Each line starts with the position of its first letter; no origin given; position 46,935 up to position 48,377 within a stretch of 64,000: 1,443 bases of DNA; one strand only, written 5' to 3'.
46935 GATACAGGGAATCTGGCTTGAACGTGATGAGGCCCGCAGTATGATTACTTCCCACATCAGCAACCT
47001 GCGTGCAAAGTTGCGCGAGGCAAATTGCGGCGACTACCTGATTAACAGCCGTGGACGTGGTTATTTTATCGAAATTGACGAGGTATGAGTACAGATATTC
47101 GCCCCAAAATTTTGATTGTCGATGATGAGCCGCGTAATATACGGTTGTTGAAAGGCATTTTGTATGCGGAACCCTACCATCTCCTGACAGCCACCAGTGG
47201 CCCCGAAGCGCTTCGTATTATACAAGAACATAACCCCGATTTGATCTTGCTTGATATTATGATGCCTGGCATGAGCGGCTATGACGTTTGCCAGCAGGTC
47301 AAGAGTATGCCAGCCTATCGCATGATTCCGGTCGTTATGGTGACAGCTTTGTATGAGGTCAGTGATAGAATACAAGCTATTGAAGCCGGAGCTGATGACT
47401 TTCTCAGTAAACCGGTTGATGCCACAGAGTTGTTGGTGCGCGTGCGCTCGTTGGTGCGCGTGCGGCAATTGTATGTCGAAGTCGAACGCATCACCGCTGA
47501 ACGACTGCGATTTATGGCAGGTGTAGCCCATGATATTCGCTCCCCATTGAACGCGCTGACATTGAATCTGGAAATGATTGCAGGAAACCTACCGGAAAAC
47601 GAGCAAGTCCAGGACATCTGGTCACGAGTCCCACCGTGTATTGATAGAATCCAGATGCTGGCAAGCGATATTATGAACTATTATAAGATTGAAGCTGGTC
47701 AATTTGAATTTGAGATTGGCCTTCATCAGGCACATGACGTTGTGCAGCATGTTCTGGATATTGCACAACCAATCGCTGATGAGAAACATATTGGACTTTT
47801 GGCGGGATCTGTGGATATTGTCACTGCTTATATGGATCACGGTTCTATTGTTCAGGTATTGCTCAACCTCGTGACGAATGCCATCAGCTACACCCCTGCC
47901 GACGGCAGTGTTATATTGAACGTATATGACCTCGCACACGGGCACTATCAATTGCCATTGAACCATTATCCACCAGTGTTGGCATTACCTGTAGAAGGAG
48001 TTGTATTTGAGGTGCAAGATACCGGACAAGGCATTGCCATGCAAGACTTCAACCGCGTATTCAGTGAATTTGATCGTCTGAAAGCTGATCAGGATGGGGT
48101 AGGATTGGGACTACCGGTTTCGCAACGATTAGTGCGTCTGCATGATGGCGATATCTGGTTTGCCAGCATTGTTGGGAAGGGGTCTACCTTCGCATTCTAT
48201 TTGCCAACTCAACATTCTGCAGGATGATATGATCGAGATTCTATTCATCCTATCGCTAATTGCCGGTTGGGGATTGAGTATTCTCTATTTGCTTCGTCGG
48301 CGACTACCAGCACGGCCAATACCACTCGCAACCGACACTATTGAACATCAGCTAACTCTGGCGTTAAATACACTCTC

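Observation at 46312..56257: His-Asp phosphorelay genes translationally coupled to a kinase-STAND-WD40 gene, facing a VWA-FHA gene with overlapping stops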

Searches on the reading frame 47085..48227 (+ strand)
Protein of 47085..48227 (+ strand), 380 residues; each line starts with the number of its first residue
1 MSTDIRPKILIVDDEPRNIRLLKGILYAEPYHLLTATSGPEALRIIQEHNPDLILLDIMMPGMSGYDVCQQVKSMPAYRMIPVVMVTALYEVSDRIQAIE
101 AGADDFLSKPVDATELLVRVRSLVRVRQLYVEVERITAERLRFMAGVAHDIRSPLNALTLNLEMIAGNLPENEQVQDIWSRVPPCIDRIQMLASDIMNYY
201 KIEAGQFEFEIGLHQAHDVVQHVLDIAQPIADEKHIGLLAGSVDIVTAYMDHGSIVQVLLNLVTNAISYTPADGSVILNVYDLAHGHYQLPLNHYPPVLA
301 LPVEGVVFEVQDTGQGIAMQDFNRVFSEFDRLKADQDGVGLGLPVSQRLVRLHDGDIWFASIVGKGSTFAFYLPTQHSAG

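Call 9: search_protein_families(library=pfam, proteins=[window:47085-48227:+], max_evalue=0.01)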
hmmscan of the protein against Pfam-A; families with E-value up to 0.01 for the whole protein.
window:47085-48227:+ (380 aa): 3 families
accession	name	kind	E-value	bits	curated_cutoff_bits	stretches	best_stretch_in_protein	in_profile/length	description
PF00072.30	Response_reg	-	1.1e-30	106.4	30.2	1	9-120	1-110/111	Response regulator receiver domain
PF02518.31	HATPase_c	-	4.9e-21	75.7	26.4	1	253-376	4-110/111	Histidine kinase-, DNA gyrase B-, and HSP90-like ATPase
PF00512.31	HisKA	-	1.8e-10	41.2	26.9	1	140-205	2-66/66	His Kinase A (phospho-acceptor) domain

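Call 32: find_related_loci(query=window:47085-48224:+, collection=metagenome_contigs, flank=10000)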
Query window:47085-48224:+ (380 aa) in metagenome_contigs; peptide patterns used: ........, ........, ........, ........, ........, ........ (x = any residue, [..] = any of these).
600 stretches matched a pattern (row limit reached: there are more); 599 encode a relative of the query (tblastn E <= 1e-3); the best 80 are kept; 80 distinct loci.
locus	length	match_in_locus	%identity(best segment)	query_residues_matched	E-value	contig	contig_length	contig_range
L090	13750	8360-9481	36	6-374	2e-68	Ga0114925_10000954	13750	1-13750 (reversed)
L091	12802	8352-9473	34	6-374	2e-65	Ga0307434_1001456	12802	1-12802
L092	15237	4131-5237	30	4-377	9e-55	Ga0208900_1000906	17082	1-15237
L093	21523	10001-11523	32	5-374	7e-52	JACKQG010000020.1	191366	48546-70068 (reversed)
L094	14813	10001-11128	30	4-374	2e-50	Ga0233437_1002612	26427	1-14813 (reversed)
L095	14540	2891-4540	31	6-374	5e-50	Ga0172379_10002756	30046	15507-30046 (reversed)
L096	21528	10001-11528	30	3-379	5e-47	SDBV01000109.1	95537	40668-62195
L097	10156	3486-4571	28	2-376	1e-46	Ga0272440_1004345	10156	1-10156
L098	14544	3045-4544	31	9-373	3e-46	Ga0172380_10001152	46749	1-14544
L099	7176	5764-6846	27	1-374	2e-44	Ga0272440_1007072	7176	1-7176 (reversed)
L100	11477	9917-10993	28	7-374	5e-44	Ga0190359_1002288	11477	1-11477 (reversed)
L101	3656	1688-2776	26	3-378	2e-43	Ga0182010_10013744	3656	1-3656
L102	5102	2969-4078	30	9-380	2e-43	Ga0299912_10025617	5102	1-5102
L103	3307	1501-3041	30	2-374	9e-43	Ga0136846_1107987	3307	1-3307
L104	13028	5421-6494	30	8-374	3e-42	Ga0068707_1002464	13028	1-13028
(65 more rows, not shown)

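Call 33: search_protein_families(library=padloc, proteins=[window:47085-48227:+], max_evalue=0.001)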
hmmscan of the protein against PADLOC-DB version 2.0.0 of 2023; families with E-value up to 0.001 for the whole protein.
window:47085-48227:+ (380 aa): 2 families
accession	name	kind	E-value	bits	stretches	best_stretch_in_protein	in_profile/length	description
PDLC04725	PDC-M60B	-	2.1e-05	22.4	1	7-63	4-62/158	-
PDLC00405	SduA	-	0.00017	19.2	1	1-70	1-73/323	DUF4263 domain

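Call 34: search_protein_families(library=ncbifam, proteins=[window:47085-48227:+], max_evalue=0.00001)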
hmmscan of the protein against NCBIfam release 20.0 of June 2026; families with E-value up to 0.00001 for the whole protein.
window:47085-48227:+ (380 aa): 143 families (the best 25 are shown)
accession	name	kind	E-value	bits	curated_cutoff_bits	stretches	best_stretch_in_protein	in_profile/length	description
TIGR02956.1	TMAO_torS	equivalog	1e-50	172.8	676.5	2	142-378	466-685/967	TMAO reductase system sensor histidine kinase/response regulator TorS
NF007135.0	PRK09581.1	equivalog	1.4e-49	169.2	474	1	8-134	4-130/457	PleD family two-component system response regulator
NF011874.0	PRK15347.1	equivalog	4.7e-43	147.4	852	2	132-377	390-616/921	two component system sensor kinase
NF008099.0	PRK10841.1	equivalog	1e-42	146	920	2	127-375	457-690/949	two-component system sensor histidine kinase RcsC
NF008318.0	PRK11107.1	equivalog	1.4e-42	145.8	890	2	8-116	669-777/920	two-component sensor histidine kinase BarA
NF038297.2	hybrid_HK_HrmK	equivalog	2.3e-42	145.4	725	2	132-378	227-460/607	hybrid histidine kinase/response regulator HrmK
NF047465.1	hybrid_HK_LvrA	exception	2.3e-38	131.8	1200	3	5-165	466-625/819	hybrid histidine kinase/response regulator LvrA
NF008302.0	PRK11091.1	equivalog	1.3e-36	126.1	838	2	131-375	274-505/779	aerobic respiration two-component sensor histidine kinase ArcB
NF041880.1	EPS_EpsF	equivalog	7e-36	123.8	900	3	12-135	1-122/492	response regulator EpsF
NF041832.1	near_NosP_CTERM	subfamily_domain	2.4e-35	122.3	400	2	140-377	7-227/370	NahK/ErcS family hybrid sensor histidine kinase/response regulator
NF046044.1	PnpS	equivalog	8.1e-35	120.6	400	1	131-374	161-390/390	two-component system histidine kinase PnpS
NF041947.1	LuxQ_Vibrio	equivalog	1.2e-33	116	1200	2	132-377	464-698/843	quorum-sensing autoinducer 2 sensor kinase/phosphatase LuxQ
NF052574.1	HisKinEspCMyxo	equivalog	2.5e-33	115.3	1200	2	131-376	409-638/785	serine histidine kinase EspC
TIGR02154.1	PhoB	equivalog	3.8e-33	114.7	296.2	1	7-142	3-138/226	phosphate regulon transcriptional regulator PhoB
NF006800.0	PRK09303.1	equivalog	8.5e-33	113.8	342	2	119-281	130-299/383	histidine kinase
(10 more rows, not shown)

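Call 46: find_homologous_proteins(query=window:47085-48224:+, max_evalue=1e-30)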
Query window:47085-48224:+ (380 aa): 4222 proteins with E <= 1e-30 among 8000 candidates; the best 120 are listed.
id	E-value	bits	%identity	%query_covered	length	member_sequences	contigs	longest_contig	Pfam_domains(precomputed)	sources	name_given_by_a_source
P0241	1.4e-249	846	100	100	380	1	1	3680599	PF02518.32,PF00512.32,PF00072.31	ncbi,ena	-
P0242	4.1e-163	561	69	98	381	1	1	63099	PF02518.32,PF00512.32,PF00072.31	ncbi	-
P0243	6.5e-160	550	67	98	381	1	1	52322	PF02518.32,PF00512.32,PF00072.31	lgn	-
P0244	6.7e-155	534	64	100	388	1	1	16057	PF02518.32,PF00512.32,PF00072.31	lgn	-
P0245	8.9e-152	524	62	99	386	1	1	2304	PF02518.32,PF00512.32,PF00072.31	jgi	jgi:two-component system sensor histidine kinase/response regulator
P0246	2.2e-148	513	63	97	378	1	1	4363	PF02518.32,PF00512.32,PF00072.31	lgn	-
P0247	3.5e-148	512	61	97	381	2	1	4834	PF02518.32,PF00512.32,PF00072.31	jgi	jgi:signal transduction histidine kinase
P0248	7.6e-148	511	64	97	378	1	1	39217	PF02518.32,PF00512.32,PF00072.31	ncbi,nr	ncbi:MAG: response regulator [Chloroflexi bacterium]|nr:response regulator [Chloroflexota bacterium]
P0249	1.6e-147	510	62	97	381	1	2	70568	PF02518.32,PF00512.32,PF00072.31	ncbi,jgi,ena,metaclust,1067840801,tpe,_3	jgi:signal transduction histidine kinase|metaclust:\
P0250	2.2e-147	509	64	97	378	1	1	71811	PF02518.32,PF00512.32,PF00072.31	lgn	-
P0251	2.7e-147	509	60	98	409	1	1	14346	PF02518.32,PF00512.32,PF00072.31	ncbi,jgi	jgi:two-component system, sensor histidine kinase and response regulator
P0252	3.6e-147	509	60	99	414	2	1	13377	PF02518.32,PF00512.32,PF00072.31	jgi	jgi:signal transduction histidine kinase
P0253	9.9e-147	507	61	97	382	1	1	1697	PF02518.32,PF00512.32,PF00072.31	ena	-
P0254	1.3e-146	507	60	97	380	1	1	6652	PF02518.32,PF00512.32,PF00072.31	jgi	jgi:signal transduction histidine kinase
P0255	3.6e-146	505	59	99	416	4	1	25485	PF02518.32,PF00512.32,PF00072.31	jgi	jgi:two-component system sensor histidine kinase/response regulator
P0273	2.5e-142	493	57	99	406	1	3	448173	PF02518.32,PF00512.32,PF00072.31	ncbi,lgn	-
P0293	6.0e-128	445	56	97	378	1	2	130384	PF02518.32,PF00512.32,PF00072.31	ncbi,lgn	-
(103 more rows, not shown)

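Call 47: find_encoding_contigs(protein=P0273, flank=10000, max_places=1)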
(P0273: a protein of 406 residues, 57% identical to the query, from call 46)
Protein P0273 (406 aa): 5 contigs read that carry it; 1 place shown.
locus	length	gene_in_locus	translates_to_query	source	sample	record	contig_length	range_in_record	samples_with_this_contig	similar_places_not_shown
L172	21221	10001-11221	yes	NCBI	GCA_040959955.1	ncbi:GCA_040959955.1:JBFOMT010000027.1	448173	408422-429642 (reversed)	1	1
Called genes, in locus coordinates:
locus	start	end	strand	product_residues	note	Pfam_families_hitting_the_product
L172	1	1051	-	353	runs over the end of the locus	PF13379:NMT1_2, PF09084:NMT1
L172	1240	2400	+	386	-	PF00155:Aminotran_1_2, PF12897:Asp_aminotransf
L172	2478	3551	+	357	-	PF01263:Aldose_epim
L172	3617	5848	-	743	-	PF02366:PMT, PF13231:PMT_2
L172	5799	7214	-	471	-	PF13231:PMT_2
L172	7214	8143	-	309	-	PF13489:Methyltransf_23, PF08241:Methyltransf_11, PF08242:Methyltransf_12, PF13649:Methyltransf_25, PF13847:Methyltransf_31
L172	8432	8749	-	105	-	PF04232:SpoVS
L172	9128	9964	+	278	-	PF00072:Response_reg, PF00486:Trans_reg_C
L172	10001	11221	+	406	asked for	PF00072:Response_reg, PF00512:HisKA, PF02518:HATPase_c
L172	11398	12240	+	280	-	PF02557:VanY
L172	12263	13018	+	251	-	PF06314:ADC (weak), PF09844:DUF2071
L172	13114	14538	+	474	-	PF01139:RtcB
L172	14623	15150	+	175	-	-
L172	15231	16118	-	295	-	PF04976:DmsC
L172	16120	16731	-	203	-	PF13237:Fer4_10 (faint), PF14697:Fer4_21 (faint), PF13247:Fer4_11, PF12838:Fer4_7, PF13187:Fer4_9 (weak), PF12797:Fer4_2 (weak), PF12837:Fer4_6 (weak), PF00037:Fer4 (weak), +2 more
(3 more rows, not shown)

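Call 48: find_encoding_contigs(protein=P0293, flank=10000, max_places=1)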
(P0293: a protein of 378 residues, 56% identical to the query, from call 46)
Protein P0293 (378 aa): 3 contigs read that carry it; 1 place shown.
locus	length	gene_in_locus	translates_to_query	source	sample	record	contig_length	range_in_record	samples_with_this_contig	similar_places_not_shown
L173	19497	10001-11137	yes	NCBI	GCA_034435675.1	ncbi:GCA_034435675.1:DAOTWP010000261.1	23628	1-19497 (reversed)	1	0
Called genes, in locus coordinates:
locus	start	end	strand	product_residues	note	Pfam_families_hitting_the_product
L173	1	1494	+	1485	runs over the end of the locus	PF00989:PAS, PF08447:PAS_3, PF08448:PAS_4, PF13426:PAS_9, PF00989:PAS, PF08448:PAS_4, PF08448:PAS_4, PF00512:HisKA, +9 more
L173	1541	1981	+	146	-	PF00072:Response_reg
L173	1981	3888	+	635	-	PF00072:Response_reg, PF00989:PAS, PF08448:PAS_4, PF13426:PAS_9, PF00989:PAS, PF13188:PAS_8 (weak), PF00512:HisKA, PF02518:HATPase_c, +1 more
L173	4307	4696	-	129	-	PF00072:Response_reg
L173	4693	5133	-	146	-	PF00072:Response_reg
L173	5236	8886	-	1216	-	PF00989:PAS, PF08448:PAS_4, PF13426:PAS_9, PF08447:PAS_3, PF01590:GAF, PF13185:GAF_2, PF13492:GAF_3, PF08448:PAS_4, +7 more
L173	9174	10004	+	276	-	PF00072:Response_reg, PF00486:Trans_reg_C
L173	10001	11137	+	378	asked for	PF00072:Response_reg, PF00512:HisKA, PF02518:HATPase_c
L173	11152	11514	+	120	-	PF00072:Response_reg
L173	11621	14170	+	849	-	PF08447:PAS_3, PF08448:PAS_4 (weak), PF00989:PAS, PF08447:PAS_3, PF08448:PAS_4, PF13426:PAS_9, PF00512:HisKA, PF02518:HATPase_c, +4 more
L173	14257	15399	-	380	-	-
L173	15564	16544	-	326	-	PF01040:UbiA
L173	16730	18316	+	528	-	PF01433:Peptidase_M1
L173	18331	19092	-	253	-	PF00005:ABC_tran, PF13304:AAA_21 (faint)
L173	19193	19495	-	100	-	?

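Call 53: search_solved_structures(query=window:47085-48224:+, max_evalue=1e-15)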
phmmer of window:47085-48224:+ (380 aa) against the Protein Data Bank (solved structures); distinct sequences matched with E-value up to 1e-15: 54.
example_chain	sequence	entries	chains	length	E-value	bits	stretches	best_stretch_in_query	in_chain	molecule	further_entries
9g85_A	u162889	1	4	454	7.8e-43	150.4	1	7-148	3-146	Response regulator PleD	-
2wb4_A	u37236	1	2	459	8e-43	150.3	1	7-148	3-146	DIGUANYLATE CYCLASE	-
9g86_A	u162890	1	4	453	9e-43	150.1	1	8-148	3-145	Response regulator PleD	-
1w25_A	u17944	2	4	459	9.6e-43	150.1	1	8-148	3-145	STALKED-CELL DIFFERENTIATION CONTROLLING PROTEIN | RESPONSE REGULATOR PLED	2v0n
3t6k_A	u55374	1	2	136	1.1e-23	87.4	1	8-125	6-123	Response regulator receiver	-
1mvo_A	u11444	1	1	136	1.2e-23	87.2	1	6-129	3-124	PhoP response regulator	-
6qrj_A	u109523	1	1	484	7e-23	84.7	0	144-375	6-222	Hybrid kinase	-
3nhz_A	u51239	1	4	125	3.3e-22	82.5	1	5-125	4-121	Two component system transcriptional regulator mtrA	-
2zwm_A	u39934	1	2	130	3.4e-22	82.5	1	7-132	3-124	Transcriptional regulatory protein yycF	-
5e3j_A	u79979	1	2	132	4.6e-22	82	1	6-127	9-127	Response regulator RstA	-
5hm6_A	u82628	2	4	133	4.7e-22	82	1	6-127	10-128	BfmR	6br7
6vbf_A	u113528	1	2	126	8.3e-22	81.2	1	6-125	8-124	Two-component regulatory system response regulator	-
3gt7_A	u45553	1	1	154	8.9e-22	81.1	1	7-124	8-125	Sensor protein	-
3f6p_A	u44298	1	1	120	1.3e-21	80.5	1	7-125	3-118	Transcriptional regulatory protein yycF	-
2oqr_A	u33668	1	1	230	1.3e-21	80.5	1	8-125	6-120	Sensory transduction protein regX3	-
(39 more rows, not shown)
